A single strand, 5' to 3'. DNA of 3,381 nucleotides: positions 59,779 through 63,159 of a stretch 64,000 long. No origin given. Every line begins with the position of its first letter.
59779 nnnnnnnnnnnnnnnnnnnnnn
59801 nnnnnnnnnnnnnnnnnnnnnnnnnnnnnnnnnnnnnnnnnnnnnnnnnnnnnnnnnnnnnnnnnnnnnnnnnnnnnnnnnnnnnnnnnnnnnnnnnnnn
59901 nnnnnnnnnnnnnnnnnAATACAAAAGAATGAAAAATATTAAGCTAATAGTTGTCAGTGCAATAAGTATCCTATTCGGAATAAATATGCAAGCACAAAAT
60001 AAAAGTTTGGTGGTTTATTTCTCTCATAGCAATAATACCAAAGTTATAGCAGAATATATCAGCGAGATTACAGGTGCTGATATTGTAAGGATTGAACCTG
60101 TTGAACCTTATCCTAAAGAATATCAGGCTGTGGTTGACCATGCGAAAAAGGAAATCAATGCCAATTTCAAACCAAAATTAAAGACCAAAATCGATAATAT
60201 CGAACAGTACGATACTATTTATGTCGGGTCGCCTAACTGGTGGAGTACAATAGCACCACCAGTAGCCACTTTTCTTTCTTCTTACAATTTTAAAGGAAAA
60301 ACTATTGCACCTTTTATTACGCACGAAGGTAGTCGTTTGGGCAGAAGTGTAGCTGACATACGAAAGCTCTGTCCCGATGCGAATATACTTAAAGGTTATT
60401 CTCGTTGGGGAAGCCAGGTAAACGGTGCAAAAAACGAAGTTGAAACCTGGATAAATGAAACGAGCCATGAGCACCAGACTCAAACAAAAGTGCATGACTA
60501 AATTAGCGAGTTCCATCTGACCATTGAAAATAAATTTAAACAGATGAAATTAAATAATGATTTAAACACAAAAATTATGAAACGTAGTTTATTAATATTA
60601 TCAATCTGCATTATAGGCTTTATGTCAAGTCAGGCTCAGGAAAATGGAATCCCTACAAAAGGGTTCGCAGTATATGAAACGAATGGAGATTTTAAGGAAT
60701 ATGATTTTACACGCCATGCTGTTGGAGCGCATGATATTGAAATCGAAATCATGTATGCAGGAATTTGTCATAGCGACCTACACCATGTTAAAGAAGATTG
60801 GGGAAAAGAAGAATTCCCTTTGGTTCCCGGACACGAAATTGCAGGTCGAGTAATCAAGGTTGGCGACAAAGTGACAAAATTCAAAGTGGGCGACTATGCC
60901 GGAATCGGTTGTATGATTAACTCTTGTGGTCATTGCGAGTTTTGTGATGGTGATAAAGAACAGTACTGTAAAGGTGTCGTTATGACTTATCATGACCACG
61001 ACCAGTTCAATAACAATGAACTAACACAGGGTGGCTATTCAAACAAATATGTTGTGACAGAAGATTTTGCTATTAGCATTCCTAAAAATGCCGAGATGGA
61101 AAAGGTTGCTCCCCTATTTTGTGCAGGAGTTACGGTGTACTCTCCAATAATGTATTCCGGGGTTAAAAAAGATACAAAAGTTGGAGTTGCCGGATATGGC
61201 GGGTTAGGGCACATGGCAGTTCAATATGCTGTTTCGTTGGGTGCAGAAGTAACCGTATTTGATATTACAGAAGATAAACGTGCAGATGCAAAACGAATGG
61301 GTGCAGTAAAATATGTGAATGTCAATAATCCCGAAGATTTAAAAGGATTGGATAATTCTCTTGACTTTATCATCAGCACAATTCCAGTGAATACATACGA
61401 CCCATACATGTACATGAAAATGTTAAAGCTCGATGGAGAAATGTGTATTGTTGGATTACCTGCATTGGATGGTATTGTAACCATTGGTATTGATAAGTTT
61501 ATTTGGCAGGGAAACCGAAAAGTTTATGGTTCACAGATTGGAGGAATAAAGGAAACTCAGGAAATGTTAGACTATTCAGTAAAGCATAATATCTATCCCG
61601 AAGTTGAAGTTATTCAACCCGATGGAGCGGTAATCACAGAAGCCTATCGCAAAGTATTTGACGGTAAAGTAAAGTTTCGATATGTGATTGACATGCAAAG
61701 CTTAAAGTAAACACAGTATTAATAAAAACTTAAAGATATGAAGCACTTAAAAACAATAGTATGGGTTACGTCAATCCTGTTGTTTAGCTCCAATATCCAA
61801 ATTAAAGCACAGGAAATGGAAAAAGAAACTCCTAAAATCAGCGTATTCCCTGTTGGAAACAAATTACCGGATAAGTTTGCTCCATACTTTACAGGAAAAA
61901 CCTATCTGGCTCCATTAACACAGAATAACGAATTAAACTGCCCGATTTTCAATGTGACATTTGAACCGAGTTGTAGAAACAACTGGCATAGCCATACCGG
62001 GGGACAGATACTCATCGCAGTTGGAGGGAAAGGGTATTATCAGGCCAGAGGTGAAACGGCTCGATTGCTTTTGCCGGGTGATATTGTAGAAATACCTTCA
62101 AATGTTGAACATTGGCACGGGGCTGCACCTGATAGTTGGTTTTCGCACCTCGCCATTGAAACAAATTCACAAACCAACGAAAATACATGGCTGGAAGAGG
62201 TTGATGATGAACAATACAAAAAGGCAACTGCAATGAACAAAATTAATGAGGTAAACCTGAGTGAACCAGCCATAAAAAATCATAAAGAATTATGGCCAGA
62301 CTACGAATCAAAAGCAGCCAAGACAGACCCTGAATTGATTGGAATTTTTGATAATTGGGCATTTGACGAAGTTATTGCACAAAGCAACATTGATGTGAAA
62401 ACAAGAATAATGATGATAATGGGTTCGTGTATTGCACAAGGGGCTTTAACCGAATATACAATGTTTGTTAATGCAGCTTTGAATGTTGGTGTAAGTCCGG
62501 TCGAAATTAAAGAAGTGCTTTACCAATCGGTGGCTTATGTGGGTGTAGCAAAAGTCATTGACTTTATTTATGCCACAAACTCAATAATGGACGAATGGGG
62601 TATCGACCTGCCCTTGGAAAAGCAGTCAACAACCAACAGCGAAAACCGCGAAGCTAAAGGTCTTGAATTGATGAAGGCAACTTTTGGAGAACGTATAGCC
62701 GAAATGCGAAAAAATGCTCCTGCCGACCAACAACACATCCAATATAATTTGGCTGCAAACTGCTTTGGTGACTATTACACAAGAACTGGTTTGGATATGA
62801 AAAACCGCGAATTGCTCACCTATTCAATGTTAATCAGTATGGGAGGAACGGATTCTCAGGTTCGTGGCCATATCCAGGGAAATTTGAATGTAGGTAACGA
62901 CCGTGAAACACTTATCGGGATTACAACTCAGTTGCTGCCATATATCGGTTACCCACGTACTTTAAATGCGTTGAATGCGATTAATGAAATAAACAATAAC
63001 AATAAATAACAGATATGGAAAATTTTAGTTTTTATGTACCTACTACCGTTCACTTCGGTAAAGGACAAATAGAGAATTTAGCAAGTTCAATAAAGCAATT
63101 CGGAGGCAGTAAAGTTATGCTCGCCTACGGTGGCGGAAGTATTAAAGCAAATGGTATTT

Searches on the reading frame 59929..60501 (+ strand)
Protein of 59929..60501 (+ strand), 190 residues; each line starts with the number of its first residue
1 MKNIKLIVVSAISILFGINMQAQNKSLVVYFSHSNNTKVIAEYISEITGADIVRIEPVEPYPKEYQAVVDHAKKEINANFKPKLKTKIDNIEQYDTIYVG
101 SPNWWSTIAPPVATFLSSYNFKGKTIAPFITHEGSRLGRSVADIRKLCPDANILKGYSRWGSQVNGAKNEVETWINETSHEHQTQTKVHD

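Call 82: search_protein_families(library=pfam, proteins=[window:59929-60501:+], max_evalue=0.001)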
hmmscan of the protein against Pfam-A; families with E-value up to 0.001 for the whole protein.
window:59929-60501:+ (190 aa): 3 families
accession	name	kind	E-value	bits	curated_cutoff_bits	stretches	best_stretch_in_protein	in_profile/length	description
PF12682.12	Flavodoxin_4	-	8.8e-29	100.4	24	1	25-177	1-154/155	Flavodoxin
PF12724.12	Flavodoxin_5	-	0.00018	22.3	27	0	27-69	1-48/145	Flavodoxin domain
PF03358.20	FMN_red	-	0.00025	21.1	24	1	34-143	13-127/152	NADPH-dependent FMN reductase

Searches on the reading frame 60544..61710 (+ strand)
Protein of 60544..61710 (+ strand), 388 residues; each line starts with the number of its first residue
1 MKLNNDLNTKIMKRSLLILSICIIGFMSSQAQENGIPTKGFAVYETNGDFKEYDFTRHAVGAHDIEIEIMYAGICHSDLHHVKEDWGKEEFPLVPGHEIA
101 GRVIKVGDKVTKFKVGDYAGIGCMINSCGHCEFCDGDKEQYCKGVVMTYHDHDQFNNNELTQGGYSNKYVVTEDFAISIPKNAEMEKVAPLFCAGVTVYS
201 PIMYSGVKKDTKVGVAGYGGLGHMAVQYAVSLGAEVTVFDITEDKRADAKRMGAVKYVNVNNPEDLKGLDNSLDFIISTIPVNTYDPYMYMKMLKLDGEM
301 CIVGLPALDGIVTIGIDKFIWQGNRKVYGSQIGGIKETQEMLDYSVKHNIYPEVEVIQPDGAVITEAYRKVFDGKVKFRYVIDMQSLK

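Call 82: search_protein_families(library=pfam, proteins=[window:60544-61710:+], max_evalue=0.001)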
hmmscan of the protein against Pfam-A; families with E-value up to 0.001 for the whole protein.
window:60544-61710:+ (388 aa): 4 families
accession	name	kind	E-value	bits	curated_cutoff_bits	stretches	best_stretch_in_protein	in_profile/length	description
PF08240.17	ADH_N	-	4.4e-24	85.2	23.5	1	61-181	1-104/104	Alcohol dehydrogenase GroES-like domain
PF00107.32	ADH_zinc_N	-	6.9e-18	65.3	31.8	1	220-343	1-125/129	Zinc-binding dehydrogenase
PF01262.27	AlaDh_PNT_C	-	1.2e-07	31.9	23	1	202-282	18-102/214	Alanine dehydrogenase/PNT, C-terminal domain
PF22660.2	RS_preATP-grasp-like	-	0.00055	20.7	27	0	211-276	2-66/98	Ribonucleotide synthetase preATP-grasp domain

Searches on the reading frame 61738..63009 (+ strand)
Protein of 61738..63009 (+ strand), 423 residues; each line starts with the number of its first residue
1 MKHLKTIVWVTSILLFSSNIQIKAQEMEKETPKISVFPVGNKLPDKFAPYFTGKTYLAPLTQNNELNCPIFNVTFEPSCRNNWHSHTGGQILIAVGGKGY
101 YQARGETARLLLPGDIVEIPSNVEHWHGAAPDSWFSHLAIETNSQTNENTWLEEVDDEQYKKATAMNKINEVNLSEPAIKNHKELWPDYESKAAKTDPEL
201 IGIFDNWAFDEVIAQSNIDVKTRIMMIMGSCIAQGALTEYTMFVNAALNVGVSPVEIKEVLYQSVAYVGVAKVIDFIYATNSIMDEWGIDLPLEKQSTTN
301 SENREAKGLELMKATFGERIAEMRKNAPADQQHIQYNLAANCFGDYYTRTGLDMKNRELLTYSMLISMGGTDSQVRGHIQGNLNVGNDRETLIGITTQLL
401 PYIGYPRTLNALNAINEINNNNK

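Call 70: find_related_loci(query=window:61738-63009:+, collection=genome_contigs, flank=10000)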
Query window:61738-63009:+ (423 aa) in genome_contigs; peptide patterns used: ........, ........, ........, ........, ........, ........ (x = any residue, [..] = any of these).
597 stretches matched a pattern (row limit reached: there are more); 508 encode a relative of the query (tblastn E <= 1e-3); the best 80 are kept; 80 distinct loci.
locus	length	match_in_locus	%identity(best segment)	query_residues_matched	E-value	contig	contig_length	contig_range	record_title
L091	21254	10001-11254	95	1-418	0e+0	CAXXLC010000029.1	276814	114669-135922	MAG: uncultured Saccharicrinis sp. isolate c1ede08c-f13d-4068-baae-104821a74b19 genome assembly, contig: contig_29, whol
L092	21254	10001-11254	72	1-418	0e+0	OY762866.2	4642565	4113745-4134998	MAG: Bacteroidaceae bacterium isolate 6278f434-0448-4bf6-ab69-65f278ddeab7 genome assembly, chromosome: 1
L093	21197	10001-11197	62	22-418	1e-172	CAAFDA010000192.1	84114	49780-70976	MAG TPA_asm: uncultured Butyricimonas sp., isolate HGM05312, WGS project CAAFDA010000000 data, contig: SRS075878_46_k99_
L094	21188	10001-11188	57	21-418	1e-151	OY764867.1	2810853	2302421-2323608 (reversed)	MAG: Bacteroidaceae bacterium isolate b9fcebf5-9c00-40a7-8b78-c31007a54c8a genome assembly, chromosome: 1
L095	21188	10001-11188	55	1-418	3e-147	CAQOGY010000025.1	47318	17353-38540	MAG TPA_asm: uncultured Bacteroides sp. isolate MGBC156522 genome assembly, contig: MGBC156522.25, whole genome shotgun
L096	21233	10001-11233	52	5-418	8e-147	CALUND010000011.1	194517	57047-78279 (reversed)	MAG: uncultured Rikenellaceae bacterium isolate E01__bin153 genome assembly, contig: E01__k127_3803233, whole genome sho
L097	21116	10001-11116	55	48-418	7e-134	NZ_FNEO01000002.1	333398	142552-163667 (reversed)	Flavobacterium glycines strain Gm-149, whole genome shotgun sequence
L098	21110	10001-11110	55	50-418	2e-133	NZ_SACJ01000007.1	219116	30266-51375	Flavobacterium sufflavum strain BBQ-12 NODE_7_length_219116_cov_92, whole genome shotgun sequence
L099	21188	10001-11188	55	1-418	1e-147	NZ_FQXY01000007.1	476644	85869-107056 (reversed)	Bacteroides congonensis strain Marseille-P3132T, whole genome shotgun sequence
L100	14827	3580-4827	48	3-417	8e-124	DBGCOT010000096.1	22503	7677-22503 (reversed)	MAG TPA_asm: Bacteroides sp. isolate MAG11519 contig96, whole genome shotgun sequence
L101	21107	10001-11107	58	51-418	1e-132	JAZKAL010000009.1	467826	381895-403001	MAG: Bacteroidota bacterium isolate ADI_H3L2_1_122_18_3-bin023_1 ADIH3L21_B023_1_000000000009, whole genome shotgun sequ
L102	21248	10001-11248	48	3-417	1e-121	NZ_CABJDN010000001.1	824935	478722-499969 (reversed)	Bacteroides intestinalis isolate MGYG-HGUT-00211, whole genome shotgun sequence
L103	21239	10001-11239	47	5-417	3e-121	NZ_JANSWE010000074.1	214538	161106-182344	Bacteroides cellulosilyticus DSM 14838 contig_74, whole genome shotgun sequence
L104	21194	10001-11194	48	22-417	8e-121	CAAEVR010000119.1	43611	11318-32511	MAG TPA_asm: uncultured Bacteroides sp., isolate HGM04657, WGS project CAAEVR010000000 data, contig: ERS608613_38_k95_61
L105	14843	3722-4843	46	42-418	5e-118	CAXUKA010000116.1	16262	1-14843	MAG TPA_asm: uncultured Hymenobacter sp. isolate private_GTX0158_metawrap_bin.1 genome assembly, contig: private_GTX0158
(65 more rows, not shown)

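Call 82: search_protein_families(library=pfam, proteins=[window:61738-63009:+], max_evalue=0.001)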
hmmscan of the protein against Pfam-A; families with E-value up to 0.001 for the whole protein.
window:61738-63009:+ (423 aa): 2 families
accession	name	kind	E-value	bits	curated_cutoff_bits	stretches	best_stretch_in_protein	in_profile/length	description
PF02627.25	CMD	-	5.6e-24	84.4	23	2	338-416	7-83/84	Carboxymuconolactone decarboxylase family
PF07883.17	Cupin_2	-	4.5e-07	29.9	27.2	1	73-129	3-58/70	Cupin domain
